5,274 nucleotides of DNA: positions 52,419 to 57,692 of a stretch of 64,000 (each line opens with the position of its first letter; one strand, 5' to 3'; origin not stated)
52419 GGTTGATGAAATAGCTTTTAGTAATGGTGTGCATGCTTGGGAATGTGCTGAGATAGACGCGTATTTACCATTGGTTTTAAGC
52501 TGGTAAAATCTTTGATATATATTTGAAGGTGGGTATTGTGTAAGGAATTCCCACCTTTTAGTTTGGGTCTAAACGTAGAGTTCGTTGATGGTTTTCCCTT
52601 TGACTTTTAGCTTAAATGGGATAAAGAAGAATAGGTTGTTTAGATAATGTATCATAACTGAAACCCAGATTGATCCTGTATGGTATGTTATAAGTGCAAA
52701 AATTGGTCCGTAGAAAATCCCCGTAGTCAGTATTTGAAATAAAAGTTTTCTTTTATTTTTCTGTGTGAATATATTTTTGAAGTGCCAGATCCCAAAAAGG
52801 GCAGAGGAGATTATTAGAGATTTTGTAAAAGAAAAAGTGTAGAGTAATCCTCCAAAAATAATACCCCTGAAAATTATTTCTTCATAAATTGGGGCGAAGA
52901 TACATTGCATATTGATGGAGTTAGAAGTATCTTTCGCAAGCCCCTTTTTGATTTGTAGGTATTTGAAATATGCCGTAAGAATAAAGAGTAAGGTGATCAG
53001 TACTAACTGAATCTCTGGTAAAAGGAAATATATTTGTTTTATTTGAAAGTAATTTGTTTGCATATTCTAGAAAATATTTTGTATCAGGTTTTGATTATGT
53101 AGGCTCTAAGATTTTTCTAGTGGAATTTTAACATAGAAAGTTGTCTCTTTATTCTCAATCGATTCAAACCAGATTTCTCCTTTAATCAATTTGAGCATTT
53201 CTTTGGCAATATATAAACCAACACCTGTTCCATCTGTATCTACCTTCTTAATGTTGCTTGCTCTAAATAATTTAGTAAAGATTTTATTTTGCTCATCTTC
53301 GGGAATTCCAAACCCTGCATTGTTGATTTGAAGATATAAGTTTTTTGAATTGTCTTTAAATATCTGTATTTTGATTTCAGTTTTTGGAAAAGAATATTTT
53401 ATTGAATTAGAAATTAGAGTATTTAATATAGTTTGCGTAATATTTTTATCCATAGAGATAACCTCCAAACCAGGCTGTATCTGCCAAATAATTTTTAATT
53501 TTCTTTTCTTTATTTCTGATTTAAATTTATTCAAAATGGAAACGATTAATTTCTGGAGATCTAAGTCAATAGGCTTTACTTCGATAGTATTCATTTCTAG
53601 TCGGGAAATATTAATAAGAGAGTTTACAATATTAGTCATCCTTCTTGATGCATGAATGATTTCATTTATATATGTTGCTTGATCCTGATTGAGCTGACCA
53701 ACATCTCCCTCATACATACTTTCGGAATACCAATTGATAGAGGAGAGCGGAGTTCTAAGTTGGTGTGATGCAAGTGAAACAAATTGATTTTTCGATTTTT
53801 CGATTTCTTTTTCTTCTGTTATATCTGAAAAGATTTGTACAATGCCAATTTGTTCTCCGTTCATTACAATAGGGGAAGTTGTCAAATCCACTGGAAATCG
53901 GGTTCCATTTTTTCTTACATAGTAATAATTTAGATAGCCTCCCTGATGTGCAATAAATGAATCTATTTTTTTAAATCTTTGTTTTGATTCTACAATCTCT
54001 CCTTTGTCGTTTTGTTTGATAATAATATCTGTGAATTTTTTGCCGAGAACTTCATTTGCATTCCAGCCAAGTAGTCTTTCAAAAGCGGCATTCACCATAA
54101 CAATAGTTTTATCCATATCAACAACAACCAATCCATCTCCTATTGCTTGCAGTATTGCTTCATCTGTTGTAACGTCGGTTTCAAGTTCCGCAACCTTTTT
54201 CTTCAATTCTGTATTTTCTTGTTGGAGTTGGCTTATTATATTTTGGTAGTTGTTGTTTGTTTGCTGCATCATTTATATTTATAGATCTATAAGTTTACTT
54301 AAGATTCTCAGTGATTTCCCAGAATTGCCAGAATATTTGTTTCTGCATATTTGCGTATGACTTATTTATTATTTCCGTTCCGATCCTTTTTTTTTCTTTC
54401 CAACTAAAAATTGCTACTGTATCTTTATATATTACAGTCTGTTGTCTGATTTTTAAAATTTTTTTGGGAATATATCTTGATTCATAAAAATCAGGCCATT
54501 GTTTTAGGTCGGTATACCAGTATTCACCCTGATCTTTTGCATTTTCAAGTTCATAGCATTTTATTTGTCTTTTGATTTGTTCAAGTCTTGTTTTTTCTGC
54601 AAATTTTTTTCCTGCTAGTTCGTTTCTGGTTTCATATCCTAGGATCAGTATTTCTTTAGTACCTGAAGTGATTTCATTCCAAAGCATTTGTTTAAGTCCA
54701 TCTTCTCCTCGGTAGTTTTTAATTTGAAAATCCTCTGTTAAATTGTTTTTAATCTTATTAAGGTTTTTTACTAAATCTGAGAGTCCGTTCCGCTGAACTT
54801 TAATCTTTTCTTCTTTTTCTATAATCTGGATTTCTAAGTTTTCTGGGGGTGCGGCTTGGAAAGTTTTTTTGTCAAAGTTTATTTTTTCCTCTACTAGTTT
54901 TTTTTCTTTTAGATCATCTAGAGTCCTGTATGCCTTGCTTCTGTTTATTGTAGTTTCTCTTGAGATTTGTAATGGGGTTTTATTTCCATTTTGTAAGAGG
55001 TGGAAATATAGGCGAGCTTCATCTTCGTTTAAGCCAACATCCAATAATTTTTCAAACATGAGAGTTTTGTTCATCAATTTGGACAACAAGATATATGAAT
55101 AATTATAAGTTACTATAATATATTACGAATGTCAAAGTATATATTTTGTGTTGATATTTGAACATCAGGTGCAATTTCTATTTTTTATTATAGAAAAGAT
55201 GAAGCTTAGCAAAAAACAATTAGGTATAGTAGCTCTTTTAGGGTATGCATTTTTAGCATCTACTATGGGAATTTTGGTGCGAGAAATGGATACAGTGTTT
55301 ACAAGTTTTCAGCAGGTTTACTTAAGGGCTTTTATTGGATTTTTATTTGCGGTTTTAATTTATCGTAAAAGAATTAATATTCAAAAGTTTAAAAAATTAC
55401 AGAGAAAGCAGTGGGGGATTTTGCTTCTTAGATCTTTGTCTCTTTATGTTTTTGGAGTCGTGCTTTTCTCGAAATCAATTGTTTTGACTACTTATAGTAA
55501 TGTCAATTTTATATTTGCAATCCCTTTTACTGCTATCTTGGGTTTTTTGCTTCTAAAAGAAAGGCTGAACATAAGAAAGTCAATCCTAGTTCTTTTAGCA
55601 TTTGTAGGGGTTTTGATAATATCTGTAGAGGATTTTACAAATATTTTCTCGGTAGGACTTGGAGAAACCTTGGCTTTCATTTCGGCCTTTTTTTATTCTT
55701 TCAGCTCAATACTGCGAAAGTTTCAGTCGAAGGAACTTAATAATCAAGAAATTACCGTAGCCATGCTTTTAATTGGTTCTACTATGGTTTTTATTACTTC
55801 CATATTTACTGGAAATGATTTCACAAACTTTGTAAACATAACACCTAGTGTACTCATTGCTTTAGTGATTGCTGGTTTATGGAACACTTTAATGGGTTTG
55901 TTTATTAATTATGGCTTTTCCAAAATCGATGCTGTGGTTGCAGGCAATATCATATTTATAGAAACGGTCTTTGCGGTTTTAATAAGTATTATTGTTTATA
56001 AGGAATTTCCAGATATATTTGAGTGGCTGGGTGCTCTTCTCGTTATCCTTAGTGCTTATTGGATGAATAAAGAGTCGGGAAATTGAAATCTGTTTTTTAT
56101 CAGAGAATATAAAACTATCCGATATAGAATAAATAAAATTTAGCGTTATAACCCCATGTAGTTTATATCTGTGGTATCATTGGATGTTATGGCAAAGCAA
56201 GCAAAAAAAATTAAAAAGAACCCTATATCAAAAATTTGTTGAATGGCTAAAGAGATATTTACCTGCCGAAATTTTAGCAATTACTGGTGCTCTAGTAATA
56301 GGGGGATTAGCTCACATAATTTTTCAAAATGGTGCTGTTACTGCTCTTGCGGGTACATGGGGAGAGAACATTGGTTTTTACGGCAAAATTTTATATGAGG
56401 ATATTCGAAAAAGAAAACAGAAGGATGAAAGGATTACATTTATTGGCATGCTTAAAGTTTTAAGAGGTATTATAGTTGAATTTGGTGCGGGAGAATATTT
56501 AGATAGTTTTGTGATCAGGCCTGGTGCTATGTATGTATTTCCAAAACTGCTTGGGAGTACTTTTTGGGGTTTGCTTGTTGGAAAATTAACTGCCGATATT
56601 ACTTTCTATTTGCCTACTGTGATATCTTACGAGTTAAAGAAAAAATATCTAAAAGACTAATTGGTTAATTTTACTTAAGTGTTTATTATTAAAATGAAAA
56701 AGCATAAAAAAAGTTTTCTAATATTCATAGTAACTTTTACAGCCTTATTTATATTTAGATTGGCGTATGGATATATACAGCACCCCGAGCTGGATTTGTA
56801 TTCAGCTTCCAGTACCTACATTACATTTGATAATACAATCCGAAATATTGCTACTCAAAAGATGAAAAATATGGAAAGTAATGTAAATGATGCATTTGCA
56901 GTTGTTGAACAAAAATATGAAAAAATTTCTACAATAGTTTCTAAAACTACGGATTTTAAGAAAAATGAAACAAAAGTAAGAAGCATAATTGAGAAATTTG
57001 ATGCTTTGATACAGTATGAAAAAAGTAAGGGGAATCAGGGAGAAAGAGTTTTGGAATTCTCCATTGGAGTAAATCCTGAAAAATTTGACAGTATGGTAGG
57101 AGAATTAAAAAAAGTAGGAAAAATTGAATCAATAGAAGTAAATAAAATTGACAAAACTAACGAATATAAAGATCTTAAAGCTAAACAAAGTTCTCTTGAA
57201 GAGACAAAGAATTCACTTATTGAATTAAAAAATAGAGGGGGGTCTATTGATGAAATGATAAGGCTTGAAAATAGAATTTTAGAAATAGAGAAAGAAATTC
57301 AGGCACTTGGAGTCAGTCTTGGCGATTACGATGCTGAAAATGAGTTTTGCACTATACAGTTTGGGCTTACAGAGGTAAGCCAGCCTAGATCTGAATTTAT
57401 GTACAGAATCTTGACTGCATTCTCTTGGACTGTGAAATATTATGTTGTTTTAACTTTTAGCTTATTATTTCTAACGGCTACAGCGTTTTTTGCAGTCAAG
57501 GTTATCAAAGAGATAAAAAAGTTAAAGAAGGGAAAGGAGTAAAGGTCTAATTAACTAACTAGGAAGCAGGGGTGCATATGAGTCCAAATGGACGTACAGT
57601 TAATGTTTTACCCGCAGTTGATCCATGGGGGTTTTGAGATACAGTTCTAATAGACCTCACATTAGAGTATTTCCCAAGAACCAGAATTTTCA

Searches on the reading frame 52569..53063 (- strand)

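Call 7: search_protein_families(library=pfam, max_evalue=0.001, proteins=[window:52569-53063:-])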
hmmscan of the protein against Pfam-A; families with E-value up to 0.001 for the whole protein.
window:52569-53063:- (164 aa): 1 family
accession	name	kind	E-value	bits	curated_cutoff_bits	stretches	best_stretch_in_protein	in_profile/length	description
PF02517.21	Rce1-like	-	6.3e-20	71.7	22.4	1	53-145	11-93/93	Type II CAAX prenyl endopeptidase Rce1-like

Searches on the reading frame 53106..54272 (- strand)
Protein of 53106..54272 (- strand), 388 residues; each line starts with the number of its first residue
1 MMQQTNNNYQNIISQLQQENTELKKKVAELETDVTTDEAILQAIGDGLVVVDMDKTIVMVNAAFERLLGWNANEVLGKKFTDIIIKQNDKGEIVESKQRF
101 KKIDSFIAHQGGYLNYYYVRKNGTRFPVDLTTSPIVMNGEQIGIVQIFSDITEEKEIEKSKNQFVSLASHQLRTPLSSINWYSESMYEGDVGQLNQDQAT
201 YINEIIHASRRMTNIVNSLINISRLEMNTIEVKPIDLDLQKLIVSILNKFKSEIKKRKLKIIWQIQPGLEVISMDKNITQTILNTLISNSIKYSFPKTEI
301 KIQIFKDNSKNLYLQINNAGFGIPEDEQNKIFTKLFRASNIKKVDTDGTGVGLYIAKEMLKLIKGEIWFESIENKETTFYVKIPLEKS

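Call 7: search_protein_families(library=pfam, max_evalue=0.001, proteins=[window:53106-54272:-])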
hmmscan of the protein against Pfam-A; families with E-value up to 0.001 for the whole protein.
window:53106-54272:- (388 aa): 7 families
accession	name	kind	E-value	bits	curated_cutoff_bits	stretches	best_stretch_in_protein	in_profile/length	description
PF02518.31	HATPase_c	-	3.7e-21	76.1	26.4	1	277-386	4-110/111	Histidine kinase-, DNA gyrase B-, and HSP90-like ATPase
PF13426.13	PAS_9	-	7e-17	62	27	1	46-153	2-103/103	PAS domain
PF00512.31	HisKA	-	8.5e-15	55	26.9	1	160-226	1-64/66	His Kinase A (phospho-acceptor) domain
PF00989.32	PAS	-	6.9e-14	52.3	22.6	1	38-151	4-113/113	PAS fold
PF08448.16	PAS_4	-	5.6e-10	39.9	23.1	1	42-155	2-109/110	PAS fold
PF12860.13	PAS_7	-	8.9e-10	39.2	27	1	41-158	1-114/115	PAS fold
PF13188.13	PAS_8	-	2.1e-07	31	21.8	1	38-83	4-46/65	PAS domain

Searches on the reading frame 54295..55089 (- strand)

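Call 7: search_protein_families(library=pfam, max_evalue=0.001, proteins=[window:54295-55089:-])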
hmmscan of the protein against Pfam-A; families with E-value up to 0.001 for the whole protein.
window:54295-55089:- (264 aa): 1 family
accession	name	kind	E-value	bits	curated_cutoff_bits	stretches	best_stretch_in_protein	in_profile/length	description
PF01978.25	TrmB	-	3.5e-13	49.6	25.6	1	17-83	3-68/68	Sugar-specific transcriptional regulator TrmB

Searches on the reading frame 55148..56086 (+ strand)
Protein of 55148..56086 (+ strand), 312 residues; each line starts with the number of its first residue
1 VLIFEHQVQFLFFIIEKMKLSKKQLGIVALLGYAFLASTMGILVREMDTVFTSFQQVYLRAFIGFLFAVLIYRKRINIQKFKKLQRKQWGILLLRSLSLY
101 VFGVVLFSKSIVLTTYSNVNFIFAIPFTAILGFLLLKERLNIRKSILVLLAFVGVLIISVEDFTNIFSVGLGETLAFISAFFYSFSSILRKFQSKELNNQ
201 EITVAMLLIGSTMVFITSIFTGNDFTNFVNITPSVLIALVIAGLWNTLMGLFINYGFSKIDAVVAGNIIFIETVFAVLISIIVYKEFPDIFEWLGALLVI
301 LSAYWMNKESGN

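Call 7: search_protein_families(library=pfam, max_evalue=0.001, proteins=[window:55148-56086:+])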
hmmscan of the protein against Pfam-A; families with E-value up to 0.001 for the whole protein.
window:55148-56086:+ (312 aa): 1 family
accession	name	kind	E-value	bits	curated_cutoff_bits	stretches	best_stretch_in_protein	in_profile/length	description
PF00892.27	EamA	-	1.6e-29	103.3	28.2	2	171-307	2-134/135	EamA-like transporter family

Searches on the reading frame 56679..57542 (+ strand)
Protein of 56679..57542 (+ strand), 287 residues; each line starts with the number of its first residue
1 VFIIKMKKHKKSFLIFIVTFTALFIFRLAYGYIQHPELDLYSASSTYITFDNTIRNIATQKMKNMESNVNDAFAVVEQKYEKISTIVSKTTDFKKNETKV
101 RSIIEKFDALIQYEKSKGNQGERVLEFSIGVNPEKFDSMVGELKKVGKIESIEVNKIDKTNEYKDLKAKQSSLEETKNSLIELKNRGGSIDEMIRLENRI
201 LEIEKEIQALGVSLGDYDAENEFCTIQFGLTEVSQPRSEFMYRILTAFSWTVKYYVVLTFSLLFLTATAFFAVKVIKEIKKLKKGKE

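Call 7: search_protein_families(library=pfam, max_evalue=0.001, proteins=[window:56679-57542:+])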
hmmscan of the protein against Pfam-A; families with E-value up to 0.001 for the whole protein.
window:56679-57542:+ (287 aa): 1 family
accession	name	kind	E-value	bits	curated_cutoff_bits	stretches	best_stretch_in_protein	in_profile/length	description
PF14257.11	DUF4349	-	3.3e-23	82.6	27.7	1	89-266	12-194/213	Domain of unknown function (DUF4349)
